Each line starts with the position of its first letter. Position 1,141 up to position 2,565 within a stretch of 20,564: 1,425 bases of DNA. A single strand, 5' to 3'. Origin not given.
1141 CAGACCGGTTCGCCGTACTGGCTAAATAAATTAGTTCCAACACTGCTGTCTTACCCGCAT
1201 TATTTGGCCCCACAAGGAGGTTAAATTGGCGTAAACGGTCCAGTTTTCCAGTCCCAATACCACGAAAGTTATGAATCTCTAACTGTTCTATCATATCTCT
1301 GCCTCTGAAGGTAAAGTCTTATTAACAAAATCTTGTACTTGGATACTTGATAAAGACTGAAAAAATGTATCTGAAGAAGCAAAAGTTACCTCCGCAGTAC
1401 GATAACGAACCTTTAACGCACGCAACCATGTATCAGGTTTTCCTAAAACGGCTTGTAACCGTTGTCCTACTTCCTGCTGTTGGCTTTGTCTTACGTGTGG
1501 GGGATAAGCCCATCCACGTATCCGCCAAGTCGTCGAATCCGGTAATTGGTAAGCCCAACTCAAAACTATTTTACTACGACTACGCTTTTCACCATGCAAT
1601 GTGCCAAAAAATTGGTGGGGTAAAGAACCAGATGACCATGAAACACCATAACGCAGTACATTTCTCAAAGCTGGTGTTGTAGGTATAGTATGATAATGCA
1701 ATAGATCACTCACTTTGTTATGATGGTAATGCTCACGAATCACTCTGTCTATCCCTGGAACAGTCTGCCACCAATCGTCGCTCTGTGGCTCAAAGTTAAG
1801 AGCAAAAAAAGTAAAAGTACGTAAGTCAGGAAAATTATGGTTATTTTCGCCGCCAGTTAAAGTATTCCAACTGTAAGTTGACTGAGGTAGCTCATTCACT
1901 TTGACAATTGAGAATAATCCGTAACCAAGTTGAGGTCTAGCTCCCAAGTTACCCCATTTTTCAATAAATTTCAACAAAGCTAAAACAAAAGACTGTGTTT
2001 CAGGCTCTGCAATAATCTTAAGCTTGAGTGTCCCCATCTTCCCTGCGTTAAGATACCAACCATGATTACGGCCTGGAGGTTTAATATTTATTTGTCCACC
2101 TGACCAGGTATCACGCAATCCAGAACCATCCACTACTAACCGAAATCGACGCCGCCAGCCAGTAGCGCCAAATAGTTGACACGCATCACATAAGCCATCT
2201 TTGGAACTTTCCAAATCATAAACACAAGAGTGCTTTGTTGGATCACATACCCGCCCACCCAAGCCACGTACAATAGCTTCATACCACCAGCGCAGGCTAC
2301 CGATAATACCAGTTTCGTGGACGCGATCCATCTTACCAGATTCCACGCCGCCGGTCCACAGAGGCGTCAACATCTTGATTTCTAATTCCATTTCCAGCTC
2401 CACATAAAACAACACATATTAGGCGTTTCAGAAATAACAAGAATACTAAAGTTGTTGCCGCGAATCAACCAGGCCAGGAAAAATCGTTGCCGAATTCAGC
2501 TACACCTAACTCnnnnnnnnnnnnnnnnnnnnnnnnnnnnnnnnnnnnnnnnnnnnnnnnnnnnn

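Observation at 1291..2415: The RAMP protein seems to hold a full RRM-plus-G-rich-loop unit in its first 170 residues, followed by about 200 residues of unknown function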

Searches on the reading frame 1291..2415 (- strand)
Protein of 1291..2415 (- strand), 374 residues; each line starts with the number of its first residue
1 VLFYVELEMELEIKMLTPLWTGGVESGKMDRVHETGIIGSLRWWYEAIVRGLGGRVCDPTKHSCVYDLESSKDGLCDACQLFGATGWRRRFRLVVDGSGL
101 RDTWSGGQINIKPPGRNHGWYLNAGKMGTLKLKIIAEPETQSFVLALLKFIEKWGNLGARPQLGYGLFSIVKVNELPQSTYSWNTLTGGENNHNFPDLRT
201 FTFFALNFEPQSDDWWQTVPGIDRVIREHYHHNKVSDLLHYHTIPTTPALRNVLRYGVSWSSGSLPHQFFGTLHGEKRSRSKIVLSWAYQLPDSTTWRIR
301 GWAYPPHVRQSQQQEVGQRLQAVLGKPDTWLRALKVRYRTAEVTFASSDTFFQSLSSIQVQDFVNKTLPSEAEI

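Call 4: search_protein_families(library=pfam, proteins=[window:1291-2415:-], max_evalue=1)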
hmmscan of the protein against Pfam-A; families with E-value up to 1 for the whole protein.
window:1291-2415:- (374 aa): 1 family
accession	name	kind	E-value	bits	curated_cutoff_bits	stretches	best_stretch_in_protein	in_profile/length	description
PF03787.20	RAMPs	-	6.8e-23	82.6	22.1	1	12-169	1-189/189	RAMP superfamily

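Call 5: search_protein_families(library=ncbifam, proteins=[window:1291-2415:-], max_evalue=1)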
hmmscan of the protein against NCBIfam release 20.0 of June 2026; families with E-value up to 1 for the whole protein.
window:1291-2415:- (374 aa): 2 families
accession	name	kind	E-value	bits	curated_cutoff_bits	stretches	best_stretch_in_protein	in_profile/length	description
TIGR01894.1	cas_TM1795_cmr1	hypoth_equivalog_domain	1.4e-17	64.4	28.65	1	13-99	1-82/167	type III-B CRISPR module RAMP protein Cmr1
NF041225.1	Cas_III-E_gRAMP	equivalog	0.037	11.4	700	1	68-93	1379-1404/1636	type III-E CRISPR-associated gRAMP effector Cas7-11e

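Call 6: search_protein_families(library=padloc, proteins=[window:1291-2415:-], max_evalue=1)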
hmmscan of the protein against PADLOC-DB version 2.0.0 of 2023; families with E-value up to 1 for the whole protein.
window:1291-2415:- (374 aa): 13 families
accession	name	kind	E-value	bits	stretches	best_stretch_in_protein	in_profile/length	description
PDLC01016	Csm3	-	3.9e-23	80.8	1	13-168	3-188/189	Csm3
PDLC01270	Cmr1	-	2.3e-18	65.1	1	9-171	2-138/139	"CAS-III-B,CAS-III-C; effector_G7"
PDLC01564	Cmr1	-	7.8e-17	60.1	2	74-188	92-208/294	"CAS-III-B,CAS-III-C; effector_G7"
PDLC01111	Cmr1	-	1.5e-15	55.3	1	9-321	13-245/276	Cmr1gr7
PDLC00977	Cmr1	-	4.8e-13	47.2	2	79-177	100-205/348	Cmr1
PDLC01613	Csm3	-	1.2e-09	37.4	1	12-168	1-176/177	"CAS-III-A,CAS-III-D; effector_G7"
PDLC01445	Cmr1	-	2.6e-08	32.1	1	8-175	6-154/276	"CAS-III-B,CAS-III-C; effector_G7"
PDLC02117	Cas7_IIIg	-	0.0019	16.1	1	41-170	37-170/178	-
PDLC01015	Csm3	-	0.0023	17.1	1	37-166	35-178/178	Csm3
PDLC01220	gRAMP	-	0.0074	11.8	1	68-93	1255-1280/1494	CAS-III-E; effector_UNK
PDLC01320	typeIV_Cas5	-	0.029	12.2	1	92-185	91-177/199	CAS-IV-A; effector_G5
PDLC00976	Cmr1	-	0.029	11.8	1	9-49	10-52/387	Cmr1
PDLC01339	Csm3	-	0.072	12.1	1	16-120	2-92/163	"CAS-III-A,CAS-III-D; effector_G7"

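Call 8: find_homologous_proteins(query=window:1291-2373:-)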
Query window:1291-2373:- (360 aa): 1606 proteins with E <= 0.001 among 3818 candidates; the best 120 are listed.
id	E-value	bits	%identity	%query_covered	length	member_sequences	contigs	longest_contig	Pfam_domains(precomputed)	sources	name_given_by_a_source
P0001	3.5e-252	854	100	100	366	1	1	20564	PF03787.21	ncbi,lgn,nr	ncbi:MAG: type III-B CRISPR module RAMP protein Cmr1 [Anaerolineae bacterium]|nr:type III-B CRISPR m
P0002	3.2e-168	578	65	100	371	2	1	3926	PF03787.21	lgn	-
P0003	3.5e-168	577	66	98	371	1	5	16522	PF03787.21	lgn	-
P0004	2.2e-167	575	66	97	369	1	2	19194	PF03787.21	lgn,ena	-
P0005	2.3e-166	571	64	100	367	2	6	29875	PF03787.21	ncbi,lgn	-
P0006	1.6e-163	562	66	100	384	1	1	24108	PF03787.21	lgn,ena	-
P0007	2.3e-157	542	62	100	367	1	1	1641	PF03787.21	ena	-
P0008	3.1e-157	541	63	100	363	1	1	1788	PF03787.21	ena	-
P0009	4.1e-156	538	64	100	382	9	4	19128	PF03787.21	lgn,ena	-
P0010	5.1e-156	537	62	100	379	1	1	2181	PF03787.21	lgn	-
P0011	8.1e-153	527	62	98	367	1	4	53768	PF03787.21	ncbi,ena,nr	ncbi:MAG: type III-B CRISPR module RAMP protein Cmr1 [Caldilineaceae bacterium]|nr:type III-B CRISPR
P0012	2.4e-152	525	60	99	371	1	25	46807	PF03787.21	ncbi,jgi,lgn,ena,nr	ncbi:MAG: type III-B CRISPR module RAMP protein Cmr1 [Caldilineaceae bacterium]|nr:type III-B CRISPR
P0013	7.5e-150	517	60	100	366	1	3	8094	PF03787.21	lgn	-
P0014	1.6e-149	516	59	98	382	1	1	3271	PF03787.21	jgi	-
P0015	1.8e-147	509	59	100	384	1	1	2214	PF03787.21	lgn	-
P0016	3.1e-145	502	58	99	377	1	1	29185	PF03787.21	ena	-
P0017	1.2e-143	497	61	92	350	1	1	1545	PF03787.21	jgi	-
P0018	9.5e-140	484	58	98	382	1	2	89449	PF03787.21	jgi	jgi:CRISPR-associated protein Cmr1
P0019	2.6e-139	482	56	98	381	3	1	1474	PF03787.21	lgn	-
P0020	1.4e-134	467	56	100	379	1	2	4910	PF03787.21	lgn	-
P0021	2.7e-132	459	56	96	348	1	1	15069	PF03787.21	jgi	-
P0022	1.5e-103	365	49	97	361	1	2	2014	PF03787.21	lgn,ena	-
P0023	1.3e-100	355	47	98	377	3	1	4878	PF03787.21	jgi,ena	-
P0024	1.8e-100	355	48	97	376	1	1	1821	PF03787.21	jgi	-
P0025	6.2e-100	353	48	99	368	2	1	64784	PF03787.21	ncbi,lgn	ncbi:MAG: type III-B CRISPR module RAMP protein Cmr1 [Candidatus Promineifilaceae bacterium]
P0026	1.3e-99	352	47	98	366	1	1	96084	PF03787.21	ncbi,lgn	-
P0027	3.2e-98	347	46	99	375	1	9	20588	PF03787.21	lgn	-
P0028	1.2e-97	345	47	97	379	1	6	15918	PF03787.21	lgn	-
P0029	1.4e-97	345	46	98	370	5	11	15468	PF03787.21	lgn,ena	-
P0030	4.7e-97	343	46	98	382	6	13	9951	PF03787.21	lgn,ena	-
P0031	6.2e-97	343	47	98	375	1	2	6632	PF03787.21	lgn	-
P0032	1.5e-96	342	46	99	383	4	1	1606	PF03787.21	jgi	jgi:CRISPR-associated protein Cmr1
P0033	8.0e-96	339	45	97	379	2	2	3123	PF03787.21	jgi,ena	-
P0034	2.0e-95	338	46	99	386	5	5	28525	PF03787.21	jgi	-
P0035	2.3e-95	338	46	97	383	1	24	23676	PF03787.21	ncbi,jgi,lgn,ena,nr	ncbi:MAG: type III-B CRISPR module RAMP protein Cmr1 [Caldilineales bacterium]|nr:type III-B CRISPR 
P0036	4.3e-95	337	46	97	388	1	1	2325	PF03787.21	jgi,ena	-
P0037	5.0e-95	337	47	99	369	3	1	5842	PF03787.21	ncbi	ncbi:MAG: type III-B CRISPR module RAMP protein Cmr1, partial [Halothiobacillaceae bacterium]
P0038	9.9e-95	336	46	99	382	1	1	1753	PF03787.21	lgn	-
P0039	1.1e-94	336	46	94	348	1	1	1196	PF03787.21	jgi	jgi:CRISPR-associated protein Cmr1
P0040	1.4e-94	335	47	96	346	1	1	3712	PF03787.21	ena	-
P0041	3.7e-94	334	46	97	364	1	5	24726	PF03787.21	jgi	-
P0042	1.8e-93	332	46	99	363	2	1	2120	PF03787.21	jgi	jgi:CRISPR-associated protein Cmr1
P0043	3.6e-93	331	50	80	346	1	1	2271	PF03787.21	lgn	-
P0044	5.4e-93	330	46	97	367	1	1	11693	PF03787.21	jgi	jgi:CRISPR-associated protein Cmr1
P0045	1.6e-92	328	43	99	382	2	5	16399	PF03787.21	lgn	-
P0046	2.0e-92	328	44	99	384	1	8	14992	PF03787.21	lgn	-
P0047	3.4e-92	327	45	97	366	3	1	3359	PF03787.21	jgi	-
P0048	2.0e-91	325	44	98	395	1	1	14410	PF03787.21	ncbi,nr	ncbi:CRISPR-associated RAMP Cmr1 [Geitlerinema sp. FC II]|nr:CRISPR-associated RAMP Cmr1 [Geitlerine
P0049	2.7e-91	324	44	97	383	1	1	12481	PF03787.21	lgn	-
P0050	2.9e-91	324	46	99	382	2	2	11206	PF03787.21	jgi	-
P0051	7.0e-91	323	46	98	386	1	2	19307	PF03787.21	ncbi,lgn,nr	ncbi:MAG: type III-B CRISPR module RAMP protein Cmr1 [Microcoleus sp. CSU_2_2]|nr:type III-B CRISPR 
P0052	9.4e-91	323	50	82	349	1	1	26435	PF03787.21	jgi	jgi:CRISPR-associated protein Cmr1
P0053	9.9e-91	323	45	98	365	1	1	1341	PF03787.21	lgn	-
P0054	1.3e-90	322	48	89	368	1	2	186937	PF03787.21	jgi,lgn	jgi:CRISPR-associated protein Cmr1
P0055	2.2e-90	321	46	99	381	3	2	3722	PF03787.21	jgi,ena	-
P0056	2.3e-90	321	44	98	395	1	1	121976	PF03787.21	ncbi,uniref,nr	ncbi:type III-B CRISPR module RAMP protein Cmr1 [Cronbergia sp. UHCC 0137]|uniref:type III-B CRISPR 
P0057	5.8e-90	320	48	89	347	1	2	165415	PF03787.21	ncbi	-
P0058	6.9e-90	320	44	98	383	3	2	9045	PF03787.21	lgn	-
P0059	1.2e-89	319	45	98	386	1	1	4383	PF03787.21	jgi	jgi:CRISPR-associated protein Cmr1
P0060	2.0e-88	315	44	98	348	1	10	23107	PF03787.21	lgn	-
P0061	5.9e-88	313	44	97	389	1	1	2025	PF03787.21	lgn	-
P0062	9.0e-88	313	42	100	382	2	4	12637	PF03787.21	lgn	-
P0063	1.4e-87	312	44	99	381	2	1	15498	PF03787.21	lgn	-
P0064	2.3e-87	311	43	99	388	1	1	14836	PF03787.21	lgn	-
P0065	2.7e-87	311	44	99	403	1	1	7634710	PF03787.21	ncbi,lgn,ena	-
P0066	3.0e-87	311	44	97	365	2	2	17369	PF03787.21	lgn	-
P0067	5.1e-87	310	48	83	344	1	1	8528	PF03787.21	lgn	-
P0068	5.6e-87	310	44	93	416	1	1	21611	PF03787.21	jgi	jgi:CRISPR-associated protein Cmr1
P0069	8.0e-86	306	44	96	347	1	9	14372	PF03787.21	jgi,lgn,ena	-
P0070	1.4e-85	306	48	82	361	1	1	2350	PF03787.21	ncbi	-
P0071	2.3e-85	305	44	98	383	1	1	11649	PF03787.21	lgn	-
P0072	3.3e-85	304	45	98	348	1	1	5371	PF03787.21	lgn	-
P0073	4.5e-85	304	43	99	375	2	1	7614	PF03787.21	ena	-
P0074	8.5e-85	303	43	99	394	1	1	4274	PF03787.21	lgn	-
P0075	1.5e-84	302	43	98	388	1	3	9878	PF03787.21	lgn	-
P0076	4.2e-84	301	42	99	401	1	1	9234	PF03787.21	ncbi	-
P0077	8.2e-84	300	43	98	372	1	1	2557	PF03787.21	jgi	jgi:CRISPR-associated protein Cmr1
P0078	1.0e-83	299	41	98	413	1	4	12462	PF03787.21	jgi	-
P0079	7.1e-83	297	43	99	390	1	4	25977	PF03787.21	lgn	-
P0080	8.2e-83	296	44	96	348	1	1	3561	PF03787.21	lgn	-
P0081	1.0e-82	296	44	85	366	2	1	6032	PF03787.21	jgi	jgi:CRISPR-associated protein Cmr1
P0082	1.9e-82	295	42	97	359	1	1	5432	PF03787.21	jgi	jgi:CRISPR-associated protein Cmr1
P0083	3.5e-82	294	46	81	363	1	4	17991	PF03787.21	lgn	-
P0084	4.0e-82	294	43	98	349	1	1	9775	PF03787.21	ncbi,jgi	-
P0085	4.6e-82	294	44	98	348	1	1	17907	PF03787.21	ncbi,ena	-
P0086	6.6e-82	293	43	93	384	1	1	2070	PF03787.21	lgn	-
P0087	1.1e-81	293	40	97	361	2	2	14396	PF03787.21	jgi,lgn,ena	-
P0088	3.2e-81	291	40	74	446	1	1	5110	PF03787.21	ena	-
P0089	1.2e-80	289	45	90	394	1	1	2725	PF03787.21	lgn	-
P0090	2.2e-80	288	41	98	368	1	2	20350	PF03787.21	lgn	-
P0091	2.4e-80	288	47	83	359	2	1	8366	PF03787.21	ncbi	-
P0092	2.8e-80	288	40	97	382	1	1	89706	PF03787.21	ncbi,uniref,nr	ncbi:type III-B CRISPR module RAMP protein Cmr1 [Spirulina subsalsa FACHB-351]|uniref:Type III-B CRI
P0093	4.3e-80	288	47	82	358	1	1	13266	PF03787.21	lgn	-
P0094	6.6e-80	287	42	97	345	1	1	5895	PF03787.21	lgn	-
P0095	9.8e-80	286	41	97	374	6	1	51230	PF03787.21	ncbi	-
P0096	1.2e-79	286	43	98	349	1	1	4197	PF03787.21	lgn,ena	-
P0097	1.6e-79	286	42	88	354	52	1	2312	PF03787.21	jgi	jgi:CRISPR-associated protein, Cmr1 family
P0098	1.7e-79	286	42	97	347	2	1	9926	PF03787.21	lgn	-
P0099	2.2e-79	285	40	99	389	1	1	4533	PF03787.21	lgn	-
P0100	1.4e-78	283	43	89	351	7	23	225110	PF03787.21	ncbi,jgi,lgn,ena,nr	ncbi:MAG: type III-B CRISPR module RAMP protein Cmr1 [Roseiflexus sp.]|jgi:CRISPR-associated protein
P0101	1.5e-78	282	45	89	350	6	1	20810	PF03787.21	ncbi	-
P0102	3.3e-78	281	43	89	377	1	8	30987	PF03787.21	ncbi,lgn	-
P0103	3.4e-78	281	42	92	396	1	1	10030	PF03787.21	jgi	-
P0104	4.7e-78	281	43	85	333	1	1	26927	PF03787.21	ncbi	ncbi:MAG: type III-B CRISPR module RAMP protein Cmr1, partial [Methanosarcinaceae archaeon]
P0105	7.1e-78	280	41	98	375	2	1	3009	PF03787.21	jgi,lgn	jgi:CRISPR-associated protein Cmr1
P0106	9.0e-78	280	44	81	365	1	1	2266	PF03787.21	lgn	-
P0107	1.1e-77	280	43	84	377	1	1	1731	PF03787.21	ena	-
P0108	1.6e-77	279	43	89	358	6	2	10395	PF03787.21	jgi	-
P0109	1.7e-77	279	44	89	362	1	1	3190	PF03787.21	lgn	-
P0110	1.9e-77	279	46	80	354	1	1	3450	PF03787.21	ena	-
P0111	2.0e-77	279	47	81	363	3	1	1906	PF03787.21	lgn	-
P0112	2.3e-77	279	43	85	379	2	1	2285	PF03787.21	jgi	-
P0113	2.3e-77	279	46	80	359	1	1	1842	PF03787.21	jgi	-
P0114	2.4e-77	278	48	80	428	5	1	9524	PF03787.21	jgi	-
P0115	5.2e-77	277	43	90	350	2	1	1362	PF03787.21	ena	-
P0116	5.2e-77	277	45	85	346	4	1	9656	PF03787.21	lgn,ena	-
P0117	5.7e-77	277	42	98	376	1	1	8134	PF03787.21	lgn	-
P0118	1.1e-76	276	44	89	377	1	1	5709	PF03787.21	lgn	-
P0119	1.4e-76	276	42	98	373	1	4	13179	PF03787.21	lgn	-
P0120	1.5e-76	276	46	80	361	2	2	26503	PF03787.21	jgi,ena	-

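Call 10: search_solved_structures(query=window:1291-2373:-, max_evalue=10, show_alignments=2)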
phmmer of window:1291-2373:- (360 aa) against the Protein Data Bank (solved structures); distinct sequences matched with E-value up to 10: 2.
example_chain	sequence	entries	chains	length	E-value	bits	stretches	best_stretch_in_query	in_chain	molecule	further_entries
9wxh_D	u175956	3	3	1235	0.0022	20.1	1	24-77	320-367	TIGR03986 family CRISPR-associated RAMP protein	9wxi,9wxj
8d9e_B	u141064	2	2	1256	0.15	14.1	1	25-78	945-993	RAMP superfamily protein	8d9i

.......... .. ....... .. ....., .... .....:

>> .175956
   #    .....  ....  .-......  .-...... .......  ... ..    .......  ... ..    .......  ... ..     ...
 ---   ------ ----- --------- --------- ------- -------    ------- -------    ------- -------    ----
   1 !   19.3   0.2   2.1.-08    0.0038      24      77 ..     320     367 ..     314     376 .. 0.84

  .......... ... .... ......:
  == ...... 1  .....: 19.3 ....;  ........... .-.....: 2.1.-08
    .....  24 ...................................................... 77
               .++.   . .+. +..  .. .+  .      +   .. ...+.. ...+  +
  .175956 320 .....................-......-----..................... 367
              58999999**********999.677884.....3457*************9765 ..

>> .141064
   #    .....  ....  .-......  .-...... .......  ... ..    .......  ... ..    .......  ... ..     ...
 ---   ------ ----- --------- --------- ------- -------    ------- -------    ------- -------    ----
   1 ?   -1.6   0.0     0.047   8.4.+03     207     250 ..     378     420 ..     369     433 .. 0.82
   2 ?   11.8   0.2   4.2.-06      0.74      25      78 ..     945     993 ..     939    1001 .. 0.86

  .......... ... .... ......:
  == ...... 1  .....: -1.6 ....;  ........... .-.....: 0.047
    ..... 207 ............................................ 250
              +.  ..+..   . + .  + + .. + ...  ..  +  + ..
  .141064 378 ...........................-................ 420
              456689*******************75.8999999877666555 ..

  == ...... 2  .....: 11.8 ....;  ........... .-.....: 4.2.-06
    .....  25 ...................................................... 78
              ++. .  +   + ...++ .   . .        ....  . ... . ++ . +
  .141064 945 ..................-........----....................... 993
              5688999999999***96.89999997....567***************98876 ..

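Call 11: find_encoding_contigs(protein=P0012, flank=8000, max_places=3)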
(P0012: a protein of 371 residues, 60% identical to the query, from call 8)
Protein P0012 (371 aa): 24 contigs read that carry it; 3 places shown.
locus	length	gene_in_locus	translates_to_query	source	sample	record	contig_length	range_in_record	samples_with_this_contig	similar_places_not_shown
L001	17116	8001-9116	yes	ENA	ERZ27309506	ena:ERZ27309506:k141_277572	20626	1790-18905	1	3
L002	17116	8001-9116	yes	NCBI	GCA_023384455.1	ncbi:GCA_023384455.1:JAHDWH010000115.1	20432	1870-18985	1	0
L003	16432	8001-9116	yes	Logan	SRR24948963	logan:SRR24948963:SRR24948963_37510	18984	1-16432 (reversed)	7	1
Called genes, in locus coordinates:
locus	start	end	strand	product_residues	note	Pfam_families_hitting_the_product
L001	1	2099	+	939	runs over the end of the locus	-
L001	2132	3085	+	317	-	PF18320:Csc2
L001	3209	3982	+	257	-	PF26241:Cas_Csc1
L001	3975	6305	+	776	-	PF00270:DEAD, PF04851:ResIII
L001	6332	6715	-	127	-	PF20126:TumE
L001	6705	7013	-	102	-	-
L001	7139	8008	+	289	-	PF19308:CRISPR_Cas6_N, PF21350:Cas6_I-A (weak), PF10040:CRISPR_Cas6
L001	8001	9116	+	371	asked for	PF03787:RAMPs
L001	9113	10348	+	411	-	PF03787:RAMPs (faint)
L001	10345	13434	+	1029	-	-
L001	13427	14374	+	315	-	PF03787:RAMPs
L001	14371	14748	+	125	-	-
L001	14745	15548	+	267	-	-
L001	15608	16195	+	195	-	PF01930:Cas_Cas4, PF12705:PDDEXK_1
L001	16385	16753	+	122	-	PF05635:23S_rRNA_IVP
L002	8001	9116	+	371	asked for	PF03787:RAMPs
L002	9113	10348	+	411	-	PF03787:RAMPs (faint)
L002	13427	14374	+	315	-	PF03787:RAMPs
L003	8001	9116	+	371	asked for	PF03787:RAMPs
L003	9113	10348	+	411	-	PF03787:RAMPs (faint)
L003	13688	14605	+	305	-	PF03787:RAMPs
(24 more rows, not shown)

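Call 12: find_encoding_contigs(protein=P0056, flank=8000, max_places=2)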
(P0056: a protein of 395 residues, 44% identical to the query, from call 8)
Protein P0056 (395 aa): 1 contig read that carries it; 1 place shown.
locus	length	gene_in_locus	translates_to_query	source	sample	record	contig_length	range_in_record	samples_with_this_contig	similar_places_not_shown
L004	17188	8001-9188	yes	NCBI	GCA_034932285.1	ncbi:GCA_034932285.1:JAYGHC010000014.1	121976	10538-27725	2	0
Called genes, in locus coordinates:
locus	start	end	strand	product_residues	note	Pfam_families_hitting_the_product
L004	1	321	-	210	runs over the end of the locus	PF13707:RloB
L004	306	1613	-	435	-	PF02463:SMC_N, PF13175:AAA_15, PF13304:AAA_21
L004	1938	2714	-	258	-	-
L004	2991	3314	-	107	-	-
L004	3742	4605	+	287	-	PF06485:Tab2-like_N, PF20429:Tab2-like_C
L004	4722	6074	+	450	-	PF01523:PmbA_TldD_1st (weak), PF19289:PmbA_TldD_3rd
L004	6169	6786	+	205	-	PF04313:HSDR_N (weak)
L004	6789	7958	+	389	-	PF00266:Aminotran_5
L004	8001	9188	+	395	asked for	PF03787:RAMPs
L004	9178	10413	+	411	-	PF02463:SMC_N (faint), PF11398:DUF2813 (weak), PF13175:AAA_15, PF13476:AAA_23 (weak), PF13304:AAA_21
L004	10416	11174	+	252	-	-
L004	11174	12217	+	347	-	PF03787:RAMPs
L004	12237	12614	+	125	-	PF01909:NTP_transf_2, PF18765:Polbeta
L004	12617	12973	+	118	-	PF01909:NTP_transf_2, PF18765:Polbeta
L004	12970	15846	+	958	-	-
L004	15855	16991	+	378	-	PF03787:RAMPs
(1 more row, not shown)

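Call 13: find_encoding_contigs(protein=P0100, flank=8000, max_places=2)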
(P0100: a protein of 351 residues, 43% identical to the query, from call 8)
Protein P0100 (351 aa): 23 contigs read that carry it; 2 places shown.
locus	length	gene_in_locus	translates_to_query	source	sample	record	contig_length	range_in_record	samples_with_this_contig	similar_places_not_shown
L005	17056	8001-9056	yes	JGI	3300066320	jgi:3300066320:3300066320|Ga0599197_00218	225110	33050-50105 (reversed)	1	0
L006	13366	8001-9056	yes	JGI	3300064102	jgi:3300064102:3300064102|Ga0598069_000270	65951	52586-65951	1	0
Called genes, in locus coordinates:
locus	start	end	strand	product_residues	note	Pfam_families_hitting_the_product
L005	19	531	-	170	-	PF12705:PDDEXK_1, PF01930:Cas_Cas4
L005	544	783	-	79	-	-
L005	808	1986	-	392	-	PF02163:Peptidase_M50, PF17820:PDZ_6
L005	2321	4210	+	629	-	PF00069:Pkinase, PF07714:PK_Tyr_Ser-Thr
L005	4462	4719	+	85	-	PF11127:YgaP-like_TM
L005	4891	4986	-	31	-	-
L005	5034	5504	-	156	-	PF05685:Uma2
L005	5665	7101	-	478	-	PF01266:DAO (faint), PF01593:Amino_oxidase, PF13450:NAD_binding_8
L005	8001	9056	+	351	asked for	PF03787:RAMPs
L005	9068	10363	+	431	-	PF11398:DUF2813 (faint), PF13175:AAA_15 (weak), PF13304:AAA_21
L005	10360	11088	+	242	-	-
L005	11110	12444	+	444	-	PF13175:AAA_15 (weak), PF13476:AAA_23 (faint), PF13304:AAA_21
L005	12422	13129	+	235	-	-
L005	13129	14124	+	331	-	PF03787:RAMPs (weak)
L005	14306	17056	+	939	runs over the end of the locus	-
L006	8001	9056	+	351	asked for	PF03787:RAMPs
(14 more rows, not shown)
